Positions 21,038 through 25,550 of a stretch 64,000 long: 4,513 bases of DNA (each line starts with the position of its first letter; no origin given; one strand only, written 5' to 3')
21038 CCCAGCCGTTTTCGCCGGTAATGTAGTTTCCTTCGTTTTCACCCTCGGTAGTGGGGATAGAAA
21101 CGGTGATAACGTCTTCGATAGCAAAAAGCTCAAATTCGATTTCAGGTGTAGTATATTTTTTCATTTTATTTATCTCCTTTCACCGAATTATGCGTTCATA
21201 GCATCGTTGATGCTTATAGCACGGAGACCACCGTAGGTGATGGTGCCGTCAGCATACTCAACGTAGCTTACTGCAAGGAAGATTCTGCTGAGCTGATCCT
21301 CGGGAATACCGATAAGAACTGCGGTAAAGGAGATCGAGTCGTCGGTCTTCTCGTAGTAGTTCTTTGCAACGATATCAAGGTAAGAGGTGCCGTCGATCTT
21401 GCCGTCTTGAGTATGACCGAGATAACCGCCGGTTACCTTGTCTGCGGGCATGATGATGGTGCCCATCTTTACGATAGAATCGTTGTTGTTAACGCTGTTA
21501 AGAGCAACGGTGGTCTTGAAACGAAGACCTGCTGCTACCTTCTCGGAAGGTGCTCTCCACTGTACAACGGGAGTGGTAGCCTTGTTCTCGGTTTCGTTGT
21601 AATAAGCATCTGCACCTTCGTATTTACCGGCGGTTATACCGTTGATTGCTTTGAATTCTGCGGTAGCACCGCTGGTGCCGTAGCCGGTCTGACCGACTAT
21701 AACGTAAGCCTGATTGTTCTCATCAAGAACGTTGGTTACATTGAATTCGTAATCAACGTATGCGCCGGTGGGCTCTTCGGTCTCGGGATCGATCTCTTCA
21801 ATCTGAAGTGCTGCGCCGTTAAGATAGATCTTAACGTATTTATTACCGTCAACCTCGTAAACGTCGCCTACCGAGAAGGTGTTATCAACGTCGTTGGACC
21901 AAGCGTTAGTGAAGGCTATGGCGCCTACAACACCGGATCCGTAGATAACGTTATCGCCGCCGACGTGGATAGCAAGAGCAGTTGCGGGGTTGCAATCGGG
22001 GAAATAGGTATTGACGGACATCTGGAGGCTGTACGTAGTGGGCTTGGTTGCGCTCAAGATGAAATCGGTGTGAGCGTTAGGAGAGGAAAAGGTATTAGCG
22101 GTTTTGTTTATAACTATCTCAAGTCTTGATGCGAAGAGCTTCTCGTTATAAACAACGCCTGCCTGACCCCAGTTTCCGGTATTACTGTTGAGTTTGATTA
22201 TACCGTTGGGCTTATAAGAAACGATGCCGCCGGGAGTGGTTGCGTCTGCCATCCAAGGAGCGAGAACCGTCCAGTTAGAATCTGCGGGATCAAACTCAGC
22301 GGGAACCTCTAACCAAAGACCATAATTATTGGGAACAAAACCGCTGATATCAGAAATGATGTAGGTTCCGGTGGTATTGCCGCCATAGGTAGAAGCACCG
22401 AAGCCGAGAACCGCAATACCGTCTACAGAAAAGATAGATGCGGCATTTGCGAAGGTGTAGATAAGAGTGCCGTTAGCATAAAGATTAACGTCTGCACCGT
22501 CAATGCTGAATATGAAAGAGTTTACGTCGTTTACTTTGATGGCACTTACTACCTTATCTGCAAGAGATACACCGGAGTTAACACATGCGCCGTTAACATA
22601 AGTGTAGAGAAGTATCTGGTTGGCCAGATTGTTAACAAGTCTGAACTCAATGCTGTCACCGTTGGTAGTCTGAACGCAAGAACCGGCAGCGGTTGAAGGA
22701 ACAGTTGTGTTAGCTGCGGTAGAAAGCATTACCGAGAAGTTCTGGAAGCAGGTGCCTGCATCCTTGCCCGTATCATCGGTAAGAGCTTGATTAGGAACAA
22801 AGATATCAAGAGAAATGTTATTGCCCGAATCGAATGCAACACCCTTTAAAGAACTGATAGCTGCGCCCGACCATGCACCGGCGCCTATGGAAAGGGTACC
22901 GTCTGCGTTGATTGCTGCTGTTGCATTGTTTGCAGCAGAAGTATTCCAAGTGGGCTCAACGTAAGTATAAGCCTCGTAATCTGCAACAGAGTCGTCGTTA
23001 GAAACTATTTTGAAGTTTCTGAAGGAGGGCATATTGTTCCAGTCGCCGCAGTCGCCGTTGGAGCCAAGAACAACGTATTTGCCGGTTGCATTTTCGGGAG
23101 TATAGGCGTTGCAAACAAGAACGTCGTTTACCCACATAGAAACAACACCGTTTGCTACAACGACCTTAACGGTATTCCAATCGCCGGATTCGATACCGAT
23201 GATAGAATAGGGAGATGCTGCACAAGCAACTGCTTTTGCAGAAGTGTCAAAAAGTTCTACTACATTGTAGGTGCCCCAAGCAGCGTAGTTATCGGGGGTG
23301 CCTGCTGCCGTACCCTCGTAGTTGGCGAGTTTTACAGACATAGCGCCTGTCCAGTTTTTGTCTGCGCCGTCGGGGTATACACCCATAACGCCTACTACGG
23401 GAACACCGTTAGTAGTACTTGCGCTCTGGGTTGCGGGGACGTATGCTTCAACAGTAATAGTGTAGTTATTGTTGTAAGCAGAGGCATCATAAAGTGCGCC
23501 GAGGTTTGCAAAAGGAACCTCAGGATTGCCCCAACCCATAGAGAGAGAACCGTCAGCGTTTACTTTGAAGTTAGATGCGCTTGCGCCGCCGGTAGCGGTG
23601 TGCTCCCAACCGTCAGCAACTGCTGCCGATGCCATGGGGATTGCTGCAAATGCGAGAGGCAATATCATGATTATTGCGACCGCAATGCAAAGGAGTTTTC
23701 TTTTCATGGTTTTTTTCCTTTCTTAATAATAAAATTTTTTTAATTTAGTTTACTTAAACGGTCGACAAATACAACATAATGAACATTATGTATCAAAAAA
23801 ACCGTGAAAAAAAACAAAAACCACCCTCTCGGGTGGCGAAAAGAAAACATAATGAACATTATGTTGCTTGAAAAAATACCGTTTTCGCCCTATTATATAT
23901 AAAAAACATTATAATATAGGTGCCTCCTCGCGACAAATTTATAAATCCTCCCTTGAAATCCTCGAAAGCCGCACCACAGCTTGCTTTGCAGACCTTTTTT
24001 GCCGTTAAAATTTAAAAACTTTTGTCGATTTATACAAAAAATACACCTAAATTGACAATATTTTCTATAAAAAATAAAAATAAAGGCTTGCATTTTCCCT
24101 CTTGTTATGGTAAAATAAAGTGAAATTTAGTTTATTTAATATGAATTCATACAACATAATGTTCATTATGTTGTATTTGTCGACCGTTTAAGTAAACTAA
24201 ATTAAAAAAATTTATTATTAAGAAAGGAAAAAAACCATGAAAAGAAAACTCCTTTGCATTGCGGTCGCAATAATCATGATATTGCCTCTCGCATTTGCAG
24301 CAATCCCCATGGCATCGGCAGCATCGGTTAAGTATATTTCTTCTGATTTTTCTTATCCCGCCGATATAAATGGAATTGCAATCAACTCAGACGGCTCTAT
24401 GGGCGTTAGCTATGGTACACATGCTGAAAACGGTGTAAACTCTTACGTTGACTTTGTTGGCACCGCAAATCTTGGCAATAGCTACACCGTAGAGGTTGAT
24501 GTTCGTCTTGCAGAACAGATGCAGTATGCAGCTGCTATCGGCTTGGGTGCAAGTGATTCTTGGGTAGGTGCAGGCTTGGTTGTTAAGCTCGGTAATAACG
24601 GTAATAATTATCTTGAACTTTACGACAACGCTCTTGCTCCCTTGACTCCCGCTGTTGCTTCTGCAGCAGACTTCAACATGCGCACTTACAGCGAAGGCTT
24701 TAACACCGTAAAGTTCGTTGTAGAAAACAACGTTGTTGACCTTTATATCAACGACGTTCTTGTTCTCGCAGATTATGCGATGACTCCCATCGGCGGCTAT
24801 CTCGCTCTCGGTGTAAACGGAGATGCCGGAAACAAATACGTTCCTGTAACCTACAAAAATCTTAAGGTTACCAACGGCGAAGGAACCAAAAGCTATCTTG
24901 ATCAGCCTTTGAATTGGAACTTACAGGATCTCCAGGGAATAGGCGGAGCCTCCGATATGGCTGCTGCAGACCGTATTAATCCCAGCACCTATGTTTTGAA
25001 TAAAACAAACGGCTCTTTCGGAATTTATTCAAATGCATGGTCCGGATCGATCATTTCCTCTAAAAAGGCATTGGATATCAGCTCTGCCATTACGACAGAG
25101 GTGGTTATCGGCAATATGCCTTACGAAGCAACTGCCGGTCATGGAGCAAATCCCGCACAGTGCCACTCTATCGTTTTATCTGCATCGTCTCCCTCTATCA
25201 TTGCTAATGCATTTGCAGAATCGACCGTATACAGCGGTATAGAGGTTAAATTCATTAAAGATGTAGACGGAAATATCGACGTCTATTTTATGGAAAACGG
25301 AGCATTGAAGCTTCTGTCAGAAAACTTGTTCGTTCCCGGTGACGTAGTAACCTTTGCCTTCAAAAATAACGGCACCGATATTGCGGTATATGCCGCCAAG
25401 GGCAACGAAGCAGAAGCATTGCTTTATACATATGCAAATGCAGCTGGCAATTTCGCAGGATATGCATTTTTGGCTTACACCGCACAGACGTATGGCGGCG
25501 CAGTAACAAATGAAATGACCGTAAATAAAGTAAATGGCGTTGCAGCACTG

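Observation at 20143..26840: Recombinase-linked invertible switch between two divergent paralogous secreted-protein operons (predicted mutually exclusive toggle)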

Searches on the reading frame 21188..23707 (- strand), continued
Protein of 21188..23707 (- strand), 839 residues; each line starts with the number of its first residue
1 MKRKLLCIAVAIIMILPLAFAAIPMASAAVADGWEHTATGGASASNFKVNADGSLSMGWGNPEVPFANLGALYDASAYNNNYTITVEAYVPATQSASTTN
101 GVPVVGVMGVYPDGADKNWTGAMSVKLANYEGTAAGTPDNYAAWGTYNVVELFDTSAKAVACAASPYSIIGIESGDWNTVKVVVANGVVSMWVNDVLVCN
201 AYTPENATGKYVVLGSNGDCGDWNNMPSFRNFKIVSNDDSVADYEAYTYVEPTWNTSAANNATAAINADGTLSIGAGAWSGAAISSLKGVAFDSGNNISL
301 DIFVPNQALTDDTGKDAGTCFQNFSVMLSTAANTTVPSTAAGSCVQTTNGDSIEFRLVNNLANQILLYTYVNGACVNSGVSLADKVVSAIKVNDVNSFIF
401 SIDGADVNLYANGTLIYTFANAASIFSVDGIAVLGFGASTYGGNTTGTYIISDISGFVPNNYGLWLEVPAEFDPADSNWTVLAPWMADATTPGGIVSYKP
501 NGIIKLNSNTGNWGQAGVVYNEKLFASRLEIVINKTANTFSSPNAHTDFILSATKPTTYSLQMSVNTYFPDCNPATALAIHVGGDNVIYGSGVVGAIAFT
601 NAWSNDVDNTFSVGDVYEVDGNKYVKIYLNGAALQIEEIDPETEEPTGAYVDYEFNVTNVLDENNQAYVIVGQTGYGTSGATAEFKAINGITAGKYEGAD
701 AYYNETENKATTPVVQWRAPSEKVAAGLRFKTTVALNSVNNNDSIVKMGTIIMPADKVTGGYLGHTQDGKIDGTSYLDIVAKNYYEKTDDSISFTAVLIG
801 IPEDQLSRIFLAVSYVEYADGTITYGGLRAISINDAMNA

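Call 63: fold_search(model_id=the predicted structure, library=pdb)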
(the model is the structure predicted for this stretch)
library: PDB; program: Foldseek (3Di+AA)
matches with E <= 10: 1644; with E <= 0.001: 192
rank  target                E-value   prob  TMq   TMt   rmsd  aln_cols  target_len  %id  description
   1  4jqt_A                3.2e-09  1.00  0.15  0.27  21.3       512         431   10  Crystal structure of a putative glycosyl hydrolase (BT3469) from Bacteroides thetaiotaomicron VPI-5482 at 2.49 A resol (released 2013-04-17)
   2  2e26_A                4.9e-08  0.99  0.12  0.14  35.9       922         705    8  Crystal structure of two repeat fragment of reelin (released 2007-05-22)
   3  1kit                  6.9e-08  0.99  0.14  0.15  29.8       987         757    9  VIBRIO CHOLERAE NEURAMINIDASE (released 1997-06-05)
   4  6eks                  8.5e-08  0.99  0.14  0.15  30.5       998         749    9  Vibrio cholerae neuraminidase complexed with oseltamivir carboxylate (released 2017-11-29)
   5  3r05_A                2.1e-07  0.94  0.11  0.09  35.4       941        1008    9  Structure of neurexin 1 alpha (domains LNS1-LNS6), with splice insert SS3 (released 2011-06-15)
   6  4han_A                2.2e-07  1.00  0.18  0.39  13.0       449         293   10  Crystal structure of Galectin 8 with NDP52 peptide (released 2013-03-20)
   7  3wv6_A                3.3e-07  1.00  0.13  0.31  17.8       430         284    9  Crystal Structure of a protease-resistant mutant form of human galectin-9 (released 2015-05-20)
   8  6eku                  4.5e-07  0.98  0.13  0.15  30.5       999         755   10  Vibrio cholerae neuraminidase complexed with zanamivir (released 2017-11-29)
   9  1w0o                  4.9e-07  0.97  0.14  0.15  30.8      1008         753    9  Vibrio cholerae sialidase (released 2004-07-08)
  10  3a7q_A                4.9e-07  0.94  0.11  0.13  34.8       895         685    8  Structural basis for specific recognition of reelin by its receptors (released 2010-03-23)
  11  3vkl_A                8.2e-07  1.00  0.13  0.32  15.1       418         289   10  Protease-resistant mutant form of human Galectin-8 in complex with two lactose molecules (released 2012-09-12)
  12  5b4x_A                8.2e-07  0.85  0.10  0.12  35.7       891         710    9  Crystal structure of the ApoER2 ectodomain in complex with the Reelin R56 fragment (released 2017-04-26)
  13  4fqz_A                1.5e-06  1.00  0.15  0.33  14.0       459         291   10  Crystal structure of a protease-resistant mutant form of human galectin-8 (released 2012-07-11)
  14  3poy_A                3.2e-06  0.85  0.11  0.10  34.6       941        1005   10  Crystal Structure of the alpha-Neurexin-1 ectodomain, LNS 2-6 (released 2011-06-08)
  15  3qcw_A                3.7e-06  0.82  0.10  0.09  36.0       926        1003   10  Structure of neurexin 1 alpha (domains LNS1-LNS6), no splice inserts (released 2011-06-15)
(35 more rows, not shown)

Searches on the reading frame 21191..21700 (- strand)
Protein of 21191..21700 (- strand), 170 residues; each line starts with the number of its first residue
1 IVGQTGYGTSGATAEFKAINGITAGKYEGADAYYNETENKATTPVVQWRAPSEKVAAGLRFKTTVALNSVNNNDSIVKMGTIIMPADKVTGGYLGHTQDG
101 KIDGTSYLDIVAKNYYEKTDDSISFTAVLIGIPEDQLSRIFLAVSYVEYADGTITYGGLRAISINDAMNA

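Call 83: search_protein_families(library=pfam, proteins=[window:21191-21700:-], max_evalue=1)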
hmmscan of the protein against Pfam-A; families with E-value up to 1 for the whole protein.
window:21191-21700:- (170 aa): 0 families

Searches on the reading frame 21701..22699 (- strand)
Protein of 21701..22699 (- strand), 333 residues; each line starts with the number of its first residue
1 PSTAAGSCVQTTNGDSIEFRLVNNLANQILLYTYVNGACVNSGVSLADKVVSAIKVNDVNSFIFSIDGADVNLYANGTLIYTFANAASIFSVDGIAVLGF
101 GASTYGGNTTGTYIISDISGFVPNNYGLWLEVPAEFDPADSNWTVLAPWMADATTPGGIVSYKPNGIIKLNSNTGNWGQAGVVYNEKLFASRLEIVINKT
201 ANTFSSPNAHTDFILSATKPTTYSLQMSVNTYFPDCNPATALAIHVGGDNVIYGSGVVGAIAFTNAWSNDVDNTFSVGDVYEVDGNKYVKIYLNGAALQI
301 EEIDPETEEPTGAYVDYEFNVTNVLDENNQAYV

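Call 83: search_protein_families(library=pfam, proteins=[window:21701-22699:-], max_evalue=1)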
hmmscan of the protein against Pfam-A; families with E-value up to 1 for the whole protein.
window:21701-22699:- (333 aa): 1 family
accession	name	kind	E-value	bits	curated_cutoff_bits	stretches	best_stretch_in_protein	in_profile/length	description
PF10407.14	Cytokin_check_N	-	0.24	11.8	22.6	0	266-285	43-62/71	Cdc14 phosphatase binding protein N-terminus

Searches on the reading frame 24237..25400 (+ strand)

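Call 83: search_protein_families(library=pfam, proteins=[window:24237-25400:+], max_evalue=1)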
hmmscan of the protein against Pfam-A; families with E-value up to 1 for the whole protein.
window:24237-25400:+ (388 aa): 1 family
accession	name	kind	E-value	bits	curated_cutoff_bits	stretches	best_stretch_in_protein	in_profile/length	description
PF06439.18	3keto-disac_hyd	-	0.0017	18.9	26.8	1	83-211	54-186/187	3-keto-disaccharide hydrolase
